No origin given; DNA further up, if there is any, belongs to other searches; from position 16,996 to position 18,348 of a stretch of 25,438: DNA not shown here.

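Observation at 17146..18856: Motif-IV-less methyltransferase-like ORF overlapping an intact tyrosine recombinase inside the replication module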

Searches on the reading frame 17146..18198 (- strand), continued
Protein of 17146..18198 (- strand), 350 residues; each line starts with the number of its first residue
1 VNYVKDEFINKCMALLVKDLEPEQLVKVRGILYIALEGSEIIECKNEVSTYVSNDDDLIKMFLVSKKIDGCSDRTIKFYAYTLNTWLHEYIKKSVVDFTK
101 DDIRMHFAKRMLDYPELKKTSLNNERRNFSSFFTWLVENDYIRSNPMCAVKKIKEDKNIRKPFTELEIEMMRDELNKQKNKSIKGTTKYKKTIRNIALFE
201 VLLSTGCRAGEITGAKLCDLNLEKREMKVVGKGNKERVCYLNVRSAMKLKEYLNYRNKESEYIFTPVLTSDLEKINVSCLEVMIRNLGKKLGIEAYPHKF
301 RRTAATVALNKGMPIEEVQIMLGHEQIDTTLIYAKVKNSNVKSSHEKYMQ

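Call 37: find_encoding_contigs(protein=P0120, flank=6000, max_places=2)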
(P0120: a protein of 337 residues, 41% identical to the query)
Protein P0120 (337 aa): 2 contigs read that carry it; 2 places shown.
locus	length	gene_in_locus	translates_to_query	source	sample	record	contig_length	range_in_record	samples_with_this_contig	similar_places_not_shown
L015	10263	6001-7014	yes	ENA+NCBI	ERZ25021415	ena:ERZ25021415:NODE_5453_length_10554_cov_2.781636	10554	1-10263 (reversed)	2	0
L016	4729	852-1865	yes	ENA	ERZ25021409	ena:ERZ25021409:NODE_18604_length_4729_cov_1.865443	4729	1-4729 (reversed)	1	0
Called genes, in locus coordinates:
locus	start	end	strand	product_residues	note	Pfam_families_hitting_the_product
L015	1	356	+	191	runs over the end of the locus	-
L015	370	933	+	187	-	-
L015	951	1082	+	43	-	-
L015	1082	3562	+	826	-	PF01807:Zn_ribbon_DnaG, PF06048:DUF927, PF18662:HTH_56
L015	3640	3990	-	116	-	-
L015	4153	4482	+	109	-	-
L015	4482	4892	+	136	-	PF00692:dUTPase, PF22769:DCD (weak)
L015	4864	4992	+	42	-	-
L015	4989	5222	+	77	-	PF14549:P22_Cro (weak)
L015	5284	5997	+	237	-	PF02384:N6_Mtase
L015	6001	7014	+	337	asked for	PF13495:Phage_int_SAM_4, PF00589:Phage_integrase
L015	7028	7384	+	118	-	-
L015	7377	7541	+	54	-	-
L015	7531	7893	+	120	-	-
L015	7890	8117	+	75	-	-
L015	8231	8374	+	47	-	PF14354:Lar_restr_allev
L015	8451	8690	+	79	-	-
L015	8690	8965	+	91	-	PF01381:HTH_3 (weak)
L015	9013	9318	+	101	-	PF01844:HNH (weak)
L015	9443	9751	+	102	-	PF05119:Terminase_4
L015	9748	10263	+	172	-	?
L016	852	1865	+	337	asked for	PF13495:Phage_int_SAM_4, PF00589:Phage_integrase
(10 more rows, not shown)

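Call 38: search_protein_families(library=ncbifam, proteins=[window:17146-18198:-, L015:5284-5997:+, L012:5387-6004:+], max_evalue=0.1)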
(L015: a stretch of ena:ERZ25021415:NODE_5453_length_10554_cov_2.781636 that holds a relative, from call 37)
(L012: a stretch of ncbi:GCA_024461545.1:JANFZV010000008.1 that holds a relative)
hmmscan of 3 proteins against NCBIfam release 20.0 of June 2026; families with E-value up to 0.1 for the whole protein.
window:17146-18198:- (350 aa): 10 families
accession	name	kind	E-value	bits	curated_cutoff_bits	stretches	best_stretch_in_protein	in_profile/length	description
NF040815.2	recomb_XerA_Arch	equivalog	2e-52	178.4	220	1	61-343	2-261/263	site-specific tyrosine recombinase/integron integrase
TIGR02224.1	recomb_XerC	equivalog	9.2e-42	143.4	335.15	1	69-347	11-288/295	tyrosine recombinase XerC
TIGR02225.1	recomb_XerD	equivalog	5.3e-40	137.6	329.6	1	69-347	11-285/290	site-specific tyrosine recombinase XerD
NF001399.0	PRK00283.1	subfamily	2.1e-34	119.1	279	1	57-347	7-294/300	tyrosine recombinase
NF003462.0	PRK05084.1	equivalog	3.6e-26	91.7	267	1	188-347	189-355/360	tyrosine recombinase XerS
NF002331.0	PRK01287.1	subfamily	8.7e-26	90.7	371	1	110-347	88-323/365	site-specific tyrosine recombinase XerC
TIGR02249.1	integrase_gron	subfamily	6.4e-12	45.4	265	2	289-340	251-304/315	integron integrase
NF011946.0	PRK15417.1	equivalog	4.8e-07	29.3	435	1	294-339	273-318/337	integron integrase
NF007370.0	PRK09870.1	subfamily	1.1e-06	28.5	221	1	183-335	22-178/200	tyrosine-type DNA invertase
NF041502.1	integrase_1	equivalog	6.4e-06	25.2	350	1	249-342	276-366/484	site-specific integrase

L015:5284-5997:+ (237 aa): 2 families
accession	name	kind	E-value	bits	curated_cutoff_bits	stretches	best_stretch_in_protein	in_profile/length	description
TIGR02987.1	met_A_Alw26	exception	0.00018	20.4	353.5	1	107-169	3-62/523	Alw26I/Eco31I/Esp3I family type II restriction adenine-specific DNA-methyltransferase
NF047738.1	antiphage_MADS2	equivalog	0.095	10.9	720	0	106-162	309-355/654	methylation-associated defense system DNA methyltransferase MAD2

L012:5387-6004:+ (205 aa): 2 families
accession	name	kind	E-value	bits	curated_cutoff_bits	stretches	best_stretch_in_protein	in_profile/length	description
TIGR00497.1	hsdM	equivalog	7.6e-06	24.9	242.75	1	64-161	172-262/515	type I restriction-modification system subunit M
TIGR02987.1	met_A_Alw26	exception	0.094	11.4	353.5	0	93-165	2-78/523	Alw26I/Eco31I/Esp3I family type II restriction adenine-specific DNA-methyltransferase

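Call 39: search_protein_families(library=padloc, proteins=[window:17146-18198:-, L015:5284-5997:+], max_evalue=0.1)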
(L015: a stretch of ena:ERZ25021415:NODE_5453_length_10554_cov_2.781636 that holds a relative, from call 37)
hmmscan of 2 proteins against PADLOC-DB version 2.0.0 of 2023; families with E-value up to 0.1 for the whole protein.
window:17146-18198:- (350 aa): 0 families

L015:5284-5997:+ (237 aa): 13 families
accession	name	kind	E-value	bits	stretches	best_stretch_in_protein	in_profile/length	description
PDLC03035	MTase_I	-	8.9e-09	32.4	1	60-219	122-274/653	Type I methyltransferase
PDLC03029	MTase_I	-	1.9e-06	24.6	1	22-207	94-274/661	Type I methyltransferase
PDLC03031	MTase_I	-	1.9e-05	21.1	1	73-231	145-298/834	Type I methyltransferase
PDLC03021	MTase_I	-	2.4e-05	21.4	1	69-212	121-268/491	Type I methyltransferase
PDLC03022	MTase_I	-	0.00029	17.3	1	75-210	150-284/857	Type I methyltransferase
PDLC03335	MTase_II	-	0.00039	17.2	1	46-163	16-127/607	Type II methyltransferase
PDLC03026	MTase_I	-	0.0044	14.2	1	78-207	108-246/487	Type I methyltransferase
PDLC03317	MTase_II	-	0.0067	12.8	1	99-156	289-345/831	Type II methyltransferase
PDLC03311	MTase_II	-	0.0089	12.7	1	105-162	14-61/464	Type II methyltransferase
PDLC03226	MTase_II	-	0.0093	12.6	1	106-160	15-65/579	Type II methyltransferase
PDLC03630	REase_MTase_IIG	-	0.011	11.5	1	89-158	350-425/1100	Type IIG restriction enzyme-methyltransferase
PDLC03291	MTase_II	-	0.026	11.8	0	104-156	187-238/362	Type II methyltransferase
PDLC03328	MTase_II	-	0.05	10.1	1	105-167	29-84/587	Type II methyltransferase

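Call 65: search_solved_structures(query=window:17146-18198:-, max_evalue=0.00001)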
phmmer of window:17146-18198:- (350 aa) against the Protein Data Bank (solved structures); distinct sequences matched with E-value up to 0.00001: 8.
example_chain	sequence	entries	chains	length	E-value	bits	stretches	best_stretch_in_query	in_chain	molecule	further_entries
4a8e_A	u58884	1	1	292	1.6e-22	83.1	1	183-346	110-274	PROBABLE TYROSINE RECOMBINASE XERC-LIKE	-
5hxy_A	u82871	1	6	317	3.7e-18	68.8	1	193-344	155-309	Tyrosine recombinase XerA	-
1a0p_A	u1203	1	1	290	1.1e-15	60.6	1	135-345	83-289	SITE-SPECIFIC RECOMBINASE XERD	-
5dcf_A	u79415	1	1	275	1.4e-15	60.4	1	193-348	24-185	Tyrosine recombinase XerD,DNA translocase FtsK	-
9i5v_14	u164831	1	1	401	9.7e-12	47.7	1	57-341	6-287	Ribosome-associated translation inhibitor RaiA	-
6en0_A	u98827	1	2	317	3.5e-06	29.4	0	104-227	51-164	Int protein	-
6emy_A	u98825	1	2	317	5.4e-06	28.8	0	104-227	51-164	Int protein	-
6emz_A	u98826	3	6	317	9.2e-06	28.1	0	104-227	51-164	Int protein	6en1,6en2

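Call 66: search_dna_similar(query=window:17146-18198:-, collection=phages, mode=protein, max_rows=30, max_evalue=1e-20)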
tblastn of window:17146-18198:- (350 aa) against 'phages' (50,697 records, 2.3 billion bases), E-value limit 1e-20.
Records with a match: 12; places in all: 12; records where one place covers at least 80% of the query: 11.
Best place of each record, by identity: <60% 12.
By first word of the organism name: Bacteriophage 7; Clostridium 2; Bacillus 2; Terrisporobacter 1.
By host as written in the record: - 7; Bacillus sp. MGK1 2; Clostridium perfringens 1; Terrisporobacter petrolearius ELB 1; [Clostridium] scindens DSM 5676 1.
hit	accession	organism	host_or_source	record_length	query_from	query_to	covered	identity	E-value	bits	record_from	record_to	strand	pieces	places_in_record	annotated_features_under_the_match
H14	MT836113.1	Bacteriophage sp.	human fecal samples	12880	3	349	99%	35.2%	8e-54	196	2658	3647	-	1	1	record has no annotation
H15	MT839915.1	Bacteriophage sp.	human fecal samples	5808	4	349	99%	34.9%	8e-61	216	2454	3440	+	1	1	record has no annotation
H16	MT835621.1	Bacteriophage sp.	human fecal samples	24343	54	349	85%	39.3%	2e-62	221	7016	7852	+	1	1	record has no annotation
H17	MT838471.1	Bacteriophage sp.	human fecal samples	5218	57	349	84%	39.1%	1e-61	218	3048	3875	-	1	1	record has no annotation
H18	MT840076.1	Bacteriophage sp.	human fecal samples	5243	45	349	76%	41.4%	3e-47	213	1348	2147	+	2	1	record has no annotation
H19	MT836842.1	Bacteriophage sp.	human fecal samples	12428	7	349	98%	31.7%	3e-40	156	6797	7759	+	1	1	record has no annotation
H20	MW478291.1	Clostridium phage phiCp-D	Clostridium perfringens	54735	6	349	98%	31.2%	5e-38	150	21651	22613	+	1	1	integrase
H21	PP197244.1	Terrisporobacter phage TPELB_ph1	Terrisporobacter petrolearius ELB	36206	46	349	87%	30.5%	4e-34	139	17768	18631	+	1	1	integrase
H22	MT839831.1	Bacteriophage sp.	human fecal samples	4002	4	329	93%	26.5%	2e-21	101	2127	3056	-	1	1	record has no annotation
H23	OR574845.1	Clostridium phage phiCs5676-1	[Clostridium] scindens DSM 5676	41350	39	333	84%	29.1%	7e-23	105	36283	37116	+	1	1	integrase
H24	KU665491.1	Bacillus phage Mgbh1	Bacillus sp. MGK1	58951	56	348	84%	28.2%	1e-22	105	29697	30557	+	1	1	tyrosine recombinase XerD-like protein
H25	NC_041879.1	Bacillus phage Mgbh1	Bacillus sp. MGK1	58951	56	348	84%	28.2%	1e-22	105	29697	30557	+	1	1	integrase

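Call 67: get_annotated_region(hit=H20, flank=4000)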
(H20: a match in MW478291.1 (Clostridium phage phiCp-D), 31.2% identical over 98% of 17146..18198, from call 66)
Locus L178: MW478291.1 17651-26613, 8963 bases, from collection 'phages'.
description: Clostridium phage phiCp-D, complete genome.
organism: Clostridium phage phiCp-D (NCBI taxid 2814704)
taxonomy: Viruses; Duplodnaviria; Heunggongvirae; Uroviricota; Caudoviricetes
host: Clostridium perfringens; source: chicken feces; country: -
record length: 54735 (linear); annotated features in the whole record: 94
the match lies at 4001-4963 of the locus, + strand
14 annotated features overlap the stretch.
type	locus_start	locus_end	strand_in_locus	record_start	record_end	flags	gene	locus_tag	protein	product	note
CDS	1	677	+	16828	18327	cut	-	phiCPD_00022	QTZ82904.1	minor structural protein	-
CDS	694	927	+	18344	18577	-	-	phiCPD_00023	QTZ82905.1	hypothetical protein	-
CDS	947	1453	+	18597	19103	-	-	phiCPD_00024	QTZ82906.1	hypothetical protein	-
CDS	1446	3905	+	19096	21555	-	-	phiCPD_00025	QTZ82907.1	polysaccharide deacetylase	-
CDS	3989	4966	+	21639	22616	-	-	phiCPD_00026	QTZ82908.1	integrase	-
CDS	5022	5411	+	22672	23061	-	-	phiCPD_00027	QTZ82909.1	holin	-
CDS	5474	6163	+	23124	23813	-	-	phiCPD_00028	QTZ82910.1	endolysin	-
CDS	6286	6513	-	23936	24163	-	-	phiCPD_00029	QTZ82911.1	hypothetical protein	-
CDS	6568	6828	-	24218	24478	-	-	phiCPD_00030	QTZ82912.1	hypothetical protein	-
CDS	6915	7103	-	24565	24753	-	-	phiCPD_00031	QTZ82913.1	hypothetical protein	-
CDS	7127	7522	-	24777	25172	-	-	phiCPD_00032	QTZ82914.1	hypothetical protein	-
CDS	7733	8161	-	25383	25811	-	-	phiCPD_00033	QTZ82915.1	hypothetical protein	-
CDS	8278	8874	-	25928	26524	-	-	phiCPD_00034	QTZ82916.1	hypothetical protein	-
CDS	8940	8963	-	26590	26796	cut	-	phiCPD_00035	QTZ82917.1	hypothetical protein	-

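Call 77: find_encoding_contigs(protein=P0134, flank=4000, max_places=1)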
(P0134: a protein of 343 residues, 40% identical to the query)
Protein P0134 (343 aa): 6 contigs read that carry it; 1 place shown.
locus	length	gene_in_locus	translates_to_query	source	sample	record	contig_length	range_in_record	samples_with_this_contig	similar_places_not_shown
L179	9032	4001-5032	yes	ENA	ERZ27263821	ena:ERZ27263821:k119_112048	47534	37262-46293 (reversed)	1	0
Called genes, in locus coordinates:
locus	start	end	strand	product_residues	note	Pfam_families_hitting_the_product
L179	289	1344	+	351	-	PF02661:Fic, PF24034:DUF7343 (weak)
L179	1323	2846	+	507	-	PF12161:HsdM_N, PF02384:N6_Mtase, PF07669:Eco57I (weak), PF01170:UPF0020, PF20473:MmeI_Mtase (faint)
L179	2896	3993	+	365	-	PF01420:Methylase_S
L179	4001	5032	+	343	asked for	PF02899:Phage_int_SAM_1 (weak), PF13495:Phage_int_SAM_4, PF00589:Phage_integrase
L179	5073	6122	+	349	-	PF01420:Methylase_S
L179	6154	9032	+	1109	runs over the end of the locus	PF04313:HSDR_N, PF00270:DEAD, PF04851:ResIII, PF18766:SWI2_SNF2, PF00271:Helicase_C, PF08463:EcoEI_R_C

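Call 78: find_encoding_contigs(protein=P0144, flank=4000, max_places=1)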
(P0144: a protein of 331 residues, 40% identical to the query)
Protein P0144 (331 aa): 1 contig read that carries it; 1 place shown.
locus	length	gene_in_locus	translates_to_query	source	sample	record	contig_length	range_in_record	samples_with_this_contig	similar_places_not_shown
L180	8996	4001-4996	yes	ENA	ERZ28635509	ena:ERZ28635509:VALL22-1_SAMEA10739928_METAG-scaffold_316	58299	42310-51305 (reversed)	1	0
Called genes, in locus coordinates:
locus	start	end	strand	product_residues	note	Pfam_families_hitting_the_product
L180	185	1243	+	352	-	PF02661:Fic, PF24034:DUF7343 (weak)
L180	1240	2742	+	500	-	PF12161:HsdM_N, PF02384:N6_Mtase, PF07669:Eco57I, PF01170:UPF0020, PF20473:MmeI_Mtase (faint)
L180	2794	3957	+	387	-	PF01420:Methylase_S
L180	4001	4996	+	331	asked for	PF02899:Phage_int_SAM_1 (weak), PF13495:Phage_int_SAM_4, PF00589:Phage_integrase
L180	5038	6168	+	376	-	PF01420:Methylase_S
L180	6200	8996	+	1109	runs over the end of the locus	PF00176:SNF2-rel_dom (faint), PF04313:HSDR_N, PF00270:DEAD, PF04851:ResIII, PF18766:SWI2_SNF2, PF00271:Helicase_C, PF08463:EcoEI_R_C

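Call 79: find_encoding_contigs(protein=P0110, flank=4000, max_places=1)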
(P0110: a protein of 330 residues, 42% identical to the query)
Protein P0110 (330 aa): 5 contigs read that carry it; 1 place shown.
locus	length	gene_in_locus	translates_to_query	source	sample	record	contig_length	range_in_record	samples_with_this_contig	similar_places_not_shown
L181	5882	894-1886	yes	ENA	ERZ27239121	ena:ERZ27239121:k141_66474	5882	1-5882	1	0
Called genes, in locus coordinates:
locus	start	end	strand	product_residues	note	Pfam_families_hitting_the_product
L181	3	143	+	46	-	?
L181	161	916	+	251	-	PF02384:N6_Mtase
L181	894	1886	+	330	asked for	PF13495:Phage_int_SAM_4, PF00589:Phage_integrase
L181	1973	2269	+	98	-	-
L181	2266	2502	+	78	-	PF14354:Lar_restr_allev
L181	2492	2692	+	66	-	-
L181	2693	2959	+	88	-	-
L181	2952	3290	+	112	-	-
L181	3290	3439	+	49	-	-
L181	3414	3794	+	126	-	-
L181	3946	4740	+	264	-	PF23343:REP_ORF2-G2P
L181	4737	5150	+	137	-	-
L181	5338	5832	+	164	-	-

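Call 82: search_dna_similar(query=window:17146-18198:-, collection=plasmids, mode=protein, max_rows=25, max_evalue=1e-25)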
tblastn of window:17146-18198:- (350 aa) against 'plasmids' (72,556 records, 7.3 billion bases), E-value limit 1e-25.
Records with a match: 34; places in all: 35; records where one place covers at least 80% of the query: 32.
Best place of each record, by identity: <60% 34.
By first word of the organism name: Bacillus 11; Ligilactobacillus 4; Lactococcus 4; Clostridium 3; Peribacillus 3; Methanosphaera 2; Enterococcus 1; Fusobacterium 1; Latilactobacillus 1; Sporosarcina 1; and 3 more.
By predicted mobility (MOB-suite, as given by PLSDB): non-mobilizable 23; conjugative 6; mobilizable 5.
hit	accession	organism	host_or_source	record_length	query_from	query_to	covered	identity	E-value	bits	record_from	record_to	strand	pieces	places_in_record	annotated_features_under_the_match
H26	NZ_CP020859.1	Ligilactobacillus salivarius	piglet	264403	9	349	97%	38.8%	8e-68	238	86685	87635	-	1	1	site-specific tyrosine recombinase/integron integrase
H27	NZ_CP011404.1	Ligilactobacillus salivarius str. Ren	Homo sapiens,human feces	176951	9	349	97%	38.8%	9e-68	238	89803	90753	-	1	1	xerA: site-specific tyrosine recombinase/integron integrase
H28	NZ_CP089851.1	Ligilactobacillus salivarius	Pig,faecal sample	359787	9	349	97%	38.8%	3e-67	236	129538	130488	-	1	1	xerA: site-specific tyrosine recombinase/integron integrase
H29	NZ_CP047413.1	Ligilactobacillus salivarius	Equus caballus,Isolated and purified ...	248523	9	349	97%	38.6%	4e-67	236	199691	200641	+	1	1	xerA: site-specific tyrosine recombinase/integron integrase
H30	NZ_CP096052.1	Enterococcus faecium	nursery pig,cell culture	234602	4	349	99%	36.6%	9e-62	220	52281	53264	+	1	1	xerA: site-specific tyrosine recombinase/integron integrase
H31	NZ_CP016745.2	Lactococcus cremoris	Single cell,Dairy fermentation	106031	4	349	99%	34.6%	2e-60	216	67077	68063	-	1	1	xerA: site-specific tyrosine recombinase/integron integrase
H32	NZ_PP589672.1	Lactococcus sp.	Bacterial culture,Dairy environment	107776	4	349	99%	34.6%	2e-60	216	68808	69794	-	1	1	xerA: site-specific tyrosine recombinase/integron integrase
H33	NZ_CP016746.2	Lactococcus cremoris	Single cell,Dairy fermentation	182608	4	349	99%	34.6%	2e-60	216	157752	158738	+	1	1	site-specific tyrosine recombinase/integron integrase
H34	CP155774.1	Lactococcus cremoris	Whole organism,Dairy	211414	4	349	99%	34.6%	2e-60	216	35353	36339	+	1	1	xerA: site-specific tyrosine recombinase/integron integrase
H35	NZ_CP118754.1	Methanosphaera sp. ISO3-F5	-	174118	49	349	86%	37.3%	6e-56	203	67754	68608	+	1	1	xerA: site-specific tyrosine recombinase/integron integrase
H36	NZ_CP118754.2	Methanosphaera sp. ISO3-F5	Ovis aries,Ovine rumen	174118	49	349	86%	37.3%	6e-56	203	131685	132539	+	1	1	xerA: site-specific tyrosine recombinase/integron integrase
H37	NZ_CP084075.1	Fusobacterium vincentii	-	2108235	59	349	83%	38.0%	6e-57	206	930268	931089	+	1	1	none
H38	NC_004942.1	Latilactobacillus sakei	-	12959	35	349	90%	33.4%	6e-42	162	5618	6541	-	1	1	xerA: site-specific tyrosine recombinase/integron integrase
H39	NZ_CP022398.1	Clostridium botulinum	soil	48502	26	348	92%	31.7%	5e-34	139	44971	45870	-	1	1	xerA: site-specific tyrosine recombinase/integron integrase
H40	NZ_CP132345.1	Clostridium butyricum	Homo sapiens,Faeces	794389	43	347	87%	31.1%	6e-32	134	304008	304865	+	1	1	tyrosine-type recombinase/integrase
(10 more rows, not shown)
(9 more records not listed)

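Call 84: get_annotated_region(hit=H27, flank=5000)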
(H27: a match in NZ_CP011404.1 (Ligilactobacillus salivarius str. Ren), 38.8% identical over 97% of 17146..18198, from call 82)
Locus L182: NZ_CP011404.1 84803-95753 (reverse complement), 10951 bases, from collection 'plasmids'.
description: Ligilactobacillus salivarius str. Ren plasmid pR1, complete sequence
organism: Ligilactobacillus salivarius str. Ren (NCBI taxid 1194971)
taxonomy: Bacteria; Bacillota; Bacilli; Lactobacillales; Lactobacillaceae; Ligilactobacillus; Ligilactobacillus salivarius; Ligilactobacillus salivarius str. Ren
host: -; source: Homo sapiens,human feces; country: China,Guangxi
typing (MOB-suite, as given by PLSDB): non-mobilizable; replicon rep_cluster_1685
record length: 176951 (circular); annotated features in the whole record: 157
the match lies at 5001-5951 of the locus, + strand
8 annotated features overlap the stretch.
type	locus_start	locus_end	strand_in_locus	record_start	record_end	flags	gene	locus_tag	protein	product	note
CDS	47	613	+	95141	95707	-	-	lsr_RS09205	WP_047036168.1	restriction endonuclease subunit S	-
CDS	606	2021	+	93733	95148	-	-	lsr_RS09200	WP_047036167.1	N-6 DNA methylase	GO:0006306 - DNA methylation [Evidence IEA]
CDS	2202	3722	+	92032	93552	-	-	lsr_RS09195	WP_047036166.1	class I SAM-dependent DNA methyltransferase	-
CDS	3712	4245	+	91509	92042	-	-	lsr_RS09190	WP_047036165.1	restriction endonuclease subunit S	-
CDS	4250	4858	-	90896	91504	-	-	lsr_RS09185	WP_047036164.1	restriction endonuclease subunit S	GO:0006304 - DNA modification [Evidence IEA]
CDS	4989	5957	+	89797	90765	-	xerA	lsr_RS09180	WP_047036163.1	site-specific tyrosine recombinase/integron integrase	GO:0006313 - DNA transposition [Evidence IEA]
CDS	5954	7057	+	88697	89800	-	-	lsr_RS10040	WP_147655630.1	restriction endonuclease subunit S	-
CDS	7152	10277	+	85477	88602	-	-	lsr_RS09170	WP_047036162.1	type I restriction endonuclease subunit R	-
